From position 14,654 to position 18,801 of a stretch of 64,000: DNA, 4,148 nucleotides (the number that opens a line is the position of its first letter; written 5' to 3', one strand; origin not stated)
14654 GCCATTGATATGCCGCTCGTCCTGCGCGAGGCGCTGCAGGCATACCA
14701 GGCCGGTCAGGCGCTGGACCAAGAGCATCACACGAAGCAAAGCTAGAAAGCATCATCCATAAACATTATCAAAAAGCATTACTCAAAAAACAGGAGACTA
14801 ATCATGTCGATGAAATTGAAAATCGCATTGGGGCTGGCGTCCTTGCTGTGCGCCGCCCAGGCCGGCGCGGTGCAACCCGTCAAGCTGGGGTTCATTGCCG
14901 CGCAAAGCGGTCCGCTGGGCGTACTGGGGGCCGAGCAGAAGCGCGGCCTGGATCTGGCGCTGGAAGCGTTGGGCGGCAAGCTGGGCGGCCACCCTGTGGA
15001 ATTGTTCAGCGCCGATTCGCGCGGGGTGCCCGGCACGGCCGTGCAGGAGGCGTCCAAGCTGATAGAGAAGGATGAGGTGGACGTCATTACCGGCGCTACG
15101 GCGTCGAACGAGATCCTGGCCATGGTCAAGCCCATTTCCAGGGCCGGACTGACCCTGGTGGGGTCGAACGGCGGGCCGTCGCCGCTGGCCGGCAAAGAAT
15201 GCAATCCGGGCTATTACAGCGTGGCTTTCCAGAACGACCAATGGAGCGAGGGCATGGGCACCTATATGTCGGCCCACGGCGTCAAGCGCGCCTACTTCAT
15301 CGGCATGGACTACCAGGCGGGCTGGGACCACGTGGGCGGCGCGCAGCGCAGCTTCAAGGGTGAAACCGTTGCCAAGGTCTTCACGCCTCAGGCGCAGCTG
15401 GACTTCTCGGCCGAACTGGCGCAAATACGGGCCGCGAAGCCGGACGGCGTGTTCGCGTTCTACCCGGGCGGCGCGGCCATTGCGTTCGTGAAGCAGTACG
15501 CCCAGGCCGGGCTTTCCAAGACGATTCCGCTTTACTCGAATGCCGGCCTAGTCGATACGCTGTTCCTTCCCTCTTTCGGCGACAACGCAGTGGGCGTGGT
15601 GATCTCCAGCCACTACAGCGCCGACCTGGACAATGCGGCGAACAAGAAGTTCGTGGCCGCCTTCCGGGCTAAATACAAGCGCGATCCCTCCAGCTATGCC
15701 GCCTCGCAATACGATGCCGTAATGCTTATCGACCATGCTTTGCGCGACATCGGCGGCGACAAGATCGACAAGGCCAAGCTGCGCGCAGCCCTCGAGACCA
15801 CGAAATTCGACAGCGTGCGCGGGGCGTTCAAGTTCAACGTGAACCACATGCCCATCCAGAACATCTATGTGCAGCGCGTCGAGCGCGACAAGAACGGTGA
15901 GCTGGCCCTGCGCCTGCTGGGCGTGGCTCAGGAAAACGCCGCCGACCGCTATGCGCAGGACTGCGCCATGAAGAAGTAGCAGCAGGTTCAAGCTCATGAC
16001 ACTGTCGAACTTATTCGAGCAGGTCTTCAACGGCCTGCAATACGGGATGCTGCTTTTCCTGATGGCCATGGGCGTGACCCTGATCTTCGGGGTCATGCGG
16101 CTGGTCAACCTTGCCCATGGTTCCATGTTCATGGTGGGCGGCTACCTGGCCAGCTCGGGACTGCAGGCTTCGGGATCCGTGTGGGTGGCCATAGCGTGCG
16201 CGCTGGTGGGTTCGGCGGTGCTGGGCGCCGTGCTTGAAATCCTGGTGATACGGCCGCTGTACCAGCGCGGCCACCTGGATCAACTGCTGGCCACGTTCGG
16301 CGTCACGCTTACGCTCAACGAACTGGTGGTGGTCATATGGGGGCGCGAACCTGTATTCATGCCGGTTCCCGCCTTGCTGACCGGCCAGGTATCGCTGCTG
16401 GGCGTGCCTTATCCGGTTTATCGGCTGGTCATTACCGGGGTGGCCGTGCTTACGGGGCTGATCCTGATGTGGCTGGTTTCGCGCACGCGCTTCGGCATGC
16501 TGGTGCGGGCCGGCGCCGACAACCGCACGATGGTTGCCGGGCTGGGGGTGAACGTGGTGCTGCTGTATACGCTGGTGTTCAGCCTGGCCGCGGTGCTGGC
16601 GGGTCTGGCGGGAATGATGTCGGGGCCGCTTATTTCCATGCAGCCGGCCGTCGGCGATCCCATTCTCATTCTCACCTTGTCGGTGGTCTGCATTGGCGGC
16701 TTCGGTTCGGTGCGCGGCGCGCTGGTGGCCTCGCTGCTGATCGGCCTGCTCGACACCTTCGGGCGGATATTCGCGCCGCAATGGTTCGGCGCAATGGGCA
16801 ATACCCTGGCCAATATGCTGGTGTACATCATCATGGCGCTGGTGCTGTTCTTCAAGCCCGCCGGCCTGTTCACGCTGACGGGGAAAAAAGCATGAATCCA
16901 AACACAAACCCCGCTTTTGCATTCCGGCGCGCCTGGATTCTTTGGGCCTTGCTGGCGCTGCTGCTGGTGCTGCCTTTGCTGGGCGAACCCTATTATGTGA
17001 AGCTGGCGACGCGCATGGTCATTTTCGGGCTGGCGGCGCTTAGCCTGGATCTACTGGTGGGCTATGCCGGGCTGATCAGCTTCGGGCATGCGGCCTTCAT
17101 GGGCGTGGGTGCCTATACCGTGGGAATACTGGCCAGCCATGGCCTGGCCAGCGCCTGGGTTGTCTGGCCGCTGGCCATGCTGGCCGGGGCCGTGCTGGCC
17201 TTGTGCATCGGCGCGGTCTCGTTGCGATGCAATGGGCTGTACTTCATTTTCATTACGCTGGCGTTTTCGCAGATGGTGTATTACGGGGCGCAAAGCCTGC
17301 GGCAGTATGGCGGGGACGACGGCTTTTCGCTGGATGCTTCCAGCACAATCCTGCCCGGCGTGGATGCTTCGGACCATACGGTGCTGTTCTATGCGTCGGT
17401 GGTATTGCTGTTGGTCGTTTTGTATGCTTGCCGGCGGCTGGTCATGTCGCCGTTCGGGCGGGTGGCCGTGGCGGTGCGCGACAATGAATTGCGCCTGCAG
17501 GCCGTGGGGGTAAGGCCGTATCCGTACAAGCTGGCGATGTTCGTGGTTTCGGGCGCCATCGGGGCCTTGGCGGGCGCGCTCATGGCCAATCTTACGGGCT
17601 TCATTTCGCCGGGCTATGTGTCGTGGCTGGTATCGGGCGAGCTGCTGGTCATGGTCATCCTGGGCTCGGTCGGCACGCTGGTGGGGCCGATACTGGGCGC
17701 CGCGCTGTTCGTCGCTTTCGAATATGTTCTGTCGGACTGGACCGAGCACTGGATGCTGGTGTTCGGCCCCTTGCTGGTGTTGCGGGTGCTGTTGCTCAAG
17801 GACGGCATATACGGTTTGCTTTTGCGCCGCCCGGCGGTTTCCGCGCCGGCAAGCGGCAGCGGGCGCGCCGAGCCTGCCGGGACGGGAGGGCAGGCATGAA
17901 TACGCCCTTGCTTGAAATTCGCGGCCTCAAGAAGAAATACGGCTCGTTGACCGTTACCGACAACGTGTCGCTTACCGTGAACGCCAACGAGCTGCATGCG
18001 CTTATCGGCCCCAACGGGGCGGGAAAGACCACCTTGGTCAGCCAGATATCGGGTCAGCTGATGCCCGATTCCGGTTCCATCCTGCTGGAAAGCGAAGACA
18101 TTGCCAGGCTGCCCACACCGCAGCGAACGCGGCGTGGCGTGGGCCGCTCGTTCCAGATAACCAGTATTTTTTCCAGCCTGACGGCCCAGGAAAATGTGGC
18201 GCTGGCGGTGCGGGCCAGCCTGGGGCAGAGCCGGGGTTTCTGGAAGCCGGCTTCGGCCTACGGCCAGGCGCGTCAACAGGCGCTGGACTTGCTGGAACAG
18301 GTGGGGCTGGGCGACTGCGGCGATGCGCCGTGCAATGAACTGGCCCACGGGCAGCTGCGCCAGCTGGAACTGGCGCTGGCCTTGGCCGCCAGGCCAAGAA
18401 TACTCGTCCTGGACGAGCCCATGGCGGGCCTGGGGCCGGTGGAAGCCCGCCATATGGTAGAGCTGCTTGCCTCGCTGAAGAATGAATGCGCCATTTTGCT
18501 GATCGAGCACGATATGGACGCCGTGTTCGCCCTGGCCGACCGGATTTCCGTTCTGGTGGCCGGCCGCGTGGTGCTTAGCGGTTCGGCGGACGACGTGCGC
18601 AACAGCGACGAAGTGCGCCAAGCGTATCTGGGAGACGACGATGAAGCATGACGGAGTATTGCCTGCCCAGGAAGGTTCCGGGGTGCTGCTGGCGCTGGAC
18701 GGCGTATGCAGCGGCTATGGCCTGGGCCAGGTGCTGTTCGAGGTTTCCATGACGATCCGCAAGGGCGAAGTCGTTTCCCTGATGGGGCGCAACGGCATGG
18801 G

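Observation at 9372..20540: TetR-controlled aryl-acid activation, CoA-thioester hydroxylation and thioesterase cluster with a dedicated ABC importer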

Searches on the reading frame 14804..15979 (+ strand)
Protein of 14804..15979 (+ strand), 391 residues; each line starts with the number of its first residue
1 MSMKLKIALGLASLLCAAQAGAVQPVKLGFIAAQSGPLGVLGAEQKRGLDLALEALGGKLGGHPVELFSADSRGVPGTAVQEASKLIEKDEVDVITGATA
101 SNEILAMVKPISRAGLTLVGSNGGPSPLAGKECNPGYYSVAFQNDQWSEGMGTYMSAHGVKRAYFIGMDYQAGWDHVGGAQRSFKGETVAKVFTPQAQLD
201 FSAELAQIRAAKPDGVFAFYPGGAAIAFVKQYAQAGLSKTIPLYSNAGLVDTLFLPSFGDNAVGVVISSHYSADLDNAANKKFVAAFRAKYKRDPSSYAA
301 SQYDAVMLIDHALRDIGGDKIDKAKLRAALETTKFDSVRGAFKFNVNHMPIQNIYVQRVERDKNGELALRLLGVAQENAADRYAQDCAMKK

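Call 5: search_protein_families(library=pfam, proteins=[window:14804-15979:+])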
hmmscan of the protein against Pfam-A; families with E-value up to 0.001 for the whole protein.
window:14804-15979:+ (391 aa): 3 families
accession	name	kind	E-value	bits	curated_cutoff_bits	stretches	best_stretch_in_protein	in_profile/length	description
PF13458.12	Peripla_BP_6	-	2.8e-77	261.2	31.7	1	25-363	1-342/343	Periplasmic binding protein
PF13433.12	Peripla_BP_5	-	3.1e-24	86.2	27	1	27-363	2-340/363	Periplasmic binding protein domain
PF01094.35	ANF_receptor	-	1.5e-08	34.5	25.4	1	59-347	19-337/353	Receptor family ligand binding region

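Call 6: search_protein_families(library=ncbifam, proteins=[window:14804-15979:+])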
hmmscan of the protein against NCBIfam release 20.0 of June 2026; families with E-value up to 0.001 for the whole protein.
window:14804-15979:+ (391 aa): 3 families
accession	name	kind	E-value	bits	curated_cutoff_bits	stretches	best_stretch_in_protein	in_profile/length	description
TIGR03407.1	urea_ABC_UrtA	exception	1.8e-20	73.2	492.75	1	26-362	1-342/361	urea ABC transporter substrate-binding protein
TIGR03669.1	urea_ABC_arch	equivalog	1.9e-16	60.1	494.8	1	26-366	1-343/375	urea ABC transporter substrate-binding protein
NF011933.0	PRK15404.1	subfamily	2.6e-10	39.9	477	1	199-345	204-345/370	high-affinity branched-chain amino acid ABC transporter substrate-binding protein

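Call 35: search_solved_structures(query=window:14804-15979:+, max_evalue=1e-10)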
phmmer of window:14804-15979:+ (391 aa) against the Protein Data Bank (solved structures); distinct sequences matched with E-value up to 1e-10: 24.
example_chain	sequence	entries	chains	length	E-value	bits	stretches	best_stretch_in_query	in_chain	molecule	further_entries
4evq_A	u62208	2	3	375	2.3e-59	204.7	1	18-377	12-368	Putative ABC transporter subunit, substrate-binding component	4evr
4zpj_A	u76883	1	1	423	1.9e-45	159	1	17-367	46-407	Extracellular ligand-binding receptor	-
4ey3_A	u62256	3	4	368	1.5e-38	136.3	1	24-367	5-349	Twin-arginine translocation pathway signal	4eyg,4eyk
4evs_A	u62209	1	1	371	1.2e-30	110.3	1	25-367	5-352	PUTATIVE ABC TRANSPORTER SUBUNIT, SUBSTRATE-BINDING COMPONENT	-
4f06_A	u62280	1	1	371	8.1e-27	97.7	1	25-369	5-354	Extracellular ligand-binding receptor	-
3i09_A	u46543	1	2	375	3.7e-22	82.3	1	24-362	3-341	Periplasmic branched-chain amino acid-binding protein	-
8tg1_A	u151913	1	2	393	4.6e-22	82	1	24-349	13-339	Extracellular ligand-binding receptor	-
4gnr_A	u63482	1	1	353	2e-20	76.6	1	24-361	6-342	ABC transporter substrate-binding protein-branched chain amino acid transport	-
3td9_A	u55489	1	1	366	1.3e-18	70.7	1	25-360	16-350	Branched chain amino acid ABC transporter, periplasmic amino acid-binding protein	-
7s6e_A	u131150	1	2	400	8.4e-18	68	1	59-362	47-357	Urea ABC transporter, periplasmic urea-binding protein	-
3sg0_A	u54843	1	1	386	2.9e-16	62.9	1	7-314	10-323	Extracellular ligand-binding receptor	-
7s6f_A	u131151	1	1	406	6.4e-16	61.8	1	57-367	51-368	Putative urea ABC transporter, urea binding protein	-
8hic_A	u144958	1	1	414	1.7e-15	60.4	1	65-368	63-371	Putative urea ABC transporter, substrate binding protein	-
4dqd_A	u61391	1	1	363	1.2e-14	57.6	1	26-314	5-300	Extracellular ligand-binding receptor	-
4q6w_A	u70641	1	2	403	1.7e-13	53.9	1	12-366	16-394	Putative leu/ile/val-binding protein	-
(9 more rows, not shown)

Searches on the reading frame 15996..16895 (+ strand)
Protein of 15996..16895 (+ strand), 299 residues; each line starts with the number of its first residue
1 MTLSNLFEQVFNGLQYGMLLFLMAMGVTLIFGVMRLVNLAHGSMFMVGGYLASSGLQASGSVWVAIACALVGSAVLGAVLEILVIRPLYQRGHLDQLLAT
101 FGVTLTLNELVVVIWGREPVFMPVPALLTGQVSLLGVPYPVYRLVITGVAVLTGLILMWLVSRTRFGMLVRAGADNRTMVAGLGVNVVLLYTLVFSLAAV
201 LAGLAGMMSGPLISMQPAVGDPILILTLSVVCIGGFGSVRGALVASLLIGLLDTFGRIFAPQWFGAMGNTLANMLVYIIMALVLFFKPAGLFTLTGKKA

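Call 5: search_protein_families(library=pfam, proteins=[window:15996-16895:+])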
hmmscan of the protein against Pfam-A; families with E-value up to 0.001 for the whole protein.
window:15996-16895:+ (299 aa): 1 family
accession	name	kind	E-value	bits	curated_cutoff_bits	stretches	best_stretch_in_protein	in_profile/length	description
PF02653.21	BPD_transp_2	-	1e-33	117.1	26.8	1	10-284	2-269/269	Branched-chain amino acid transport system / permease component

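Call 6: search_protein_families(library=ncbifam, proteins=[window:15996-16895:+])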
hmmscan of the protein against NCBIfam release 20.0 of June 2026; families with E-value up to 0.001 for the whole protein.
window:15996-16895:+ (299 aa): 6 families
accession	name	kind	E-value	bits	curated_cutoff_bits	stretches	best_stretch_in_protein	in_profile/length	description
TIGR03409.1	urea_trans_UrtB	equivalog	3.1e-54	184.6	250.3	1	8-296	2-290/291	urea ABC transporter permease subunit UrtB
TIGR03622.1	urea_t_UrtB_arc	equivalog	2.9e-34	118.6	374.25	1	19-291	13-276/284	urea ABC transporter, permease protein UrtB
NF008011.0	PRK10740.1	equivalog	1.2e-19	71.1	379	1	6-265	8-280/308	high-affinity branched-chain amino acid ABC transporter permease LivH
NF007067.0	PRK09512.1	equivalog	6.5e-11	42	398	1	8-253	44-289/321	ribose ABC transporter permease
TIGR03408.1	urea_trans_UrtC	equivalog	2.2e-08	34.2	296.2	1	144-278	169-302/313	urea ABC transporter permease subunit UrtC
NF008441.0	PRK11285.1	equivalog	1.6e-05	24.2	378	1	25-252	69-289/333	L-arabinose ABC transporter permease AraH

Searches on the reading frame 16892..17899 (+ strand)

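Call 5: search_protein_families(library=pfam, proteins=[window:16892-17899:+])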
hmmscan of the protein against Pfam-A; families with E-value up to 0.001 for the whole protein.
window:16892-17899:+ (335 aa): 1 family
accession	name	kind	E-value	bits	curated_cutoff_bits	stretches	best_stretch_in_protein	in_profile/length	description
PF02653.21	BPD_transp_2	-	9.1e-43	146.8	26.8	1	35-297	2-267/269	Branched-chain amino acid transport system / permease component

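Call 6: search_protein_families(library=ncbifam, proteins=[window:16892-17899:+])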
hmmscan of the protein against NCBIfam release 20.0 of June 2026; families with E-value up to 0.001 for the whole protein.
window:16892-17899:+ (335 aa): 5 families
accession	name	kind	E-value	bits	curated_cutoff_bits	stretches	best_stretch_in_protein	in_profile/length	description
TIGR03408.1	urea_trans_UrtC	equivalog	5.9e-41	141.2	296.2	2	88-309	88-313/313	urea ABC transporter permease subunit UrtC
NF008450.0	PRK11301.1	subfamily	6.5e-36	124.6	366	2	161-306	259-405/418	high-affinity branched-chain amino acid ABC transporter permease LivM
TIGR03727.1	urea_t_UrtC_arc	equivalog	8.2e-26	90.7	575.55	1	14-312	28-343/369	urea ABC transporter, permease protein UrtC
TIGR03409.1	urea_trans_UrtB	equivalog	1.2e-07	31.7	250.3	1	44-289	13-266/291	urea ABC transporter permease subunit UrtB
NF011961.0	PRK15432.1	equivalog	0.0009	18.6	388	0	13-305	10-305/344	autoinducer 2 ABC transporter permease LsrC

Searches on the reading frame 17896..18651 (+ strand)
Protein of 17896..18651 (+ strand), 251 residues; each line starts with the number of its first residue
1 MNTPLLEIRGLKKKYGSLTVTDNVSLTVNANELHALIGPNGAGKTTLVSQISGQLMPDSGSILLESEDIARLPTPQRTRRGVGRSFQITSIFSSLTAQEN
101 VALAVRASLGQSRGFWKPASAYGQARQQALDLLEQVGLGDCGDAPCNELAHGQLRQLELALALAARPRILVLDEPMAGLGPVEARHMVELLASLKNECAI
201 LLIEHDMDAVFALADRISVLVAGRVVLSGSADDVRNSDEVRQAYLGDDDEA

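Call 5: search_protein_families(library=pfam, proteins=[window:17896-18651:+])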
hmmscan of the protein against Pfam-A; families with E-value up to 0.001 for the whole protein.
window:17896-18651:+ (251 aa): 8 families
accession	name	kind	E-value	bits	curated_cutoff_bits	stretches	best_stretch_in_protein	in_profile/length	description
PF00005.33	ABC_tran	-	7.8e-32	111.2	25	1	22-177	2-137/137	ABC transporter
PF13304.12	AAA_21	-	2.2e-06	28.4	27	0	33-48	1-16/304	AAA domain, putative AbiEii toxin, Type IV TA system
PF12399.14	BCA_ABC_TP_C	-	5.6e-06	26.3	25.5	1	224-249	1-26/27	Branched-chain amino acid ATP-binding cassette transporter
PF02463.25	SMC_N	-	0.00026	20.9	40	1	31-210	24-202/220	RecF/RecN/SMC N terminal domain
PF13191.12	AAA_16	-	0.0005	21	32.6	0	36-55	29-48/167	AAA ATPase domain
PF13671.12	AAA_33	-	0.00065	20.5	27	0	33-72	1-36/143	AAA domain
PF13401.12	AAA_22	-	0.00071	20.3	27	0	35-148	9-65/130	AAA domain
PF13514.12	AAA_27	-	0.00074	19.6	22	0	13-52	9-47/206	AAA domain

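Call 6: search_protein_families(library=ncbifam, proteins=[window:17896-18651:+])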
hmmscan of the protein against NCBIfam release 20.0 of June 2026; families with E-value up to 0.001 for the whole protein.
window:17896-18651:+ (251 aa): 188 families (the best 25 are shown)
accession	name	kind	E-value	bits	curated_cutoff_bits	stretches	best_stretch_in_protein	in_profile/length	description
TIGR03411.1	urea_trans_UrtD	equivalog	3.3e-63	213.6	304.1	1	5-246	2-241/242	urea ABC transporter ATP-binding protein UrtD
NF008449.1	PRK11300.1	equivalog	3.2e-58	197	362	1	1-247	1-254/255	high-affinity branched-chain amino acid ABC transporter ATP-binding protein LivG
TIGR04406.1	LPS_export_lptB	equivalog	1.4e-49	168.6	240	1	6-248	2-236/239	LPS export ABC transporter ATP-binding protein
TIGR01188.1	drrA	subfamily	3.2e-42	144.9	312.45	1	13-236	1-213/302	daunorubicin resistance ABC transporter, ATP-binding protein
TIGR03410.1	urea_trans_UrtE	equivalog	2.6e-39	135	285.8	1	6-242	1-226/230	urea ABC transporter ATP-binding subunit UrtE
NF008144.0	PRK10895.1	equivalog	6.7e-38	130.5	381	1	6-248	4-238/241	LPS export ABC transporter ATP-binding protein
TIGR00968.1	3a0106s01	subfamily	1.6e-37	129.3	342.75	1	7-237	2-221/237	sulfate ABC transporter ATP-binding protein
TIGR03265.1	PhnT2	equivalog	1.4e-36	126.5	457.7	1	4-235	3-223/353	putative 2-aminoethylphosphonate ABC transporter ATP-binding protein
TIGR04521.1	ECF_ATPase_2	equivalog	4.2e-36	124.5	330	1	21-240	21-239/279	energy-coupling factor transporter ATPase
NF047930.1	ABC_ATP_B6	equivalog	4.3e-36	124.6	670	1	5-239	2-228/510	putative B6 ABC transporter ATP-binding protein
TIGR03258.1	PhnT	equivalog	8e-36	123.8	499.15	1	8-235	11-228/359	2-aminoethylphosphonate ABC transport system ATP-binding subunit PhnT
NF007253.0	PRK09700.1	equivalog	8.2e-35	120.3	772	1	1-241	1-239/510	D-allose ABC transporter ATP-binding protein AlsA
NF043075.1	MMSYN1_0197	equivalog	4.9e-34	117.8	550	1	5-239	2-225/341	spermidine/putrescine ABC transporter ATP-binding protein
NF006987.0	PRK09452.1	equivalog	8.4e-34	116.9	482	1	2-234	14-235/378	spermidine/putrescine ABC transporter ATP-binding protein PotA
NF008442.0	PRK11288.1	equivalog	1.3e-33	116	689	1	2-230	4-226/504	L-arabinose ABC transporter ATP-binding protein AraG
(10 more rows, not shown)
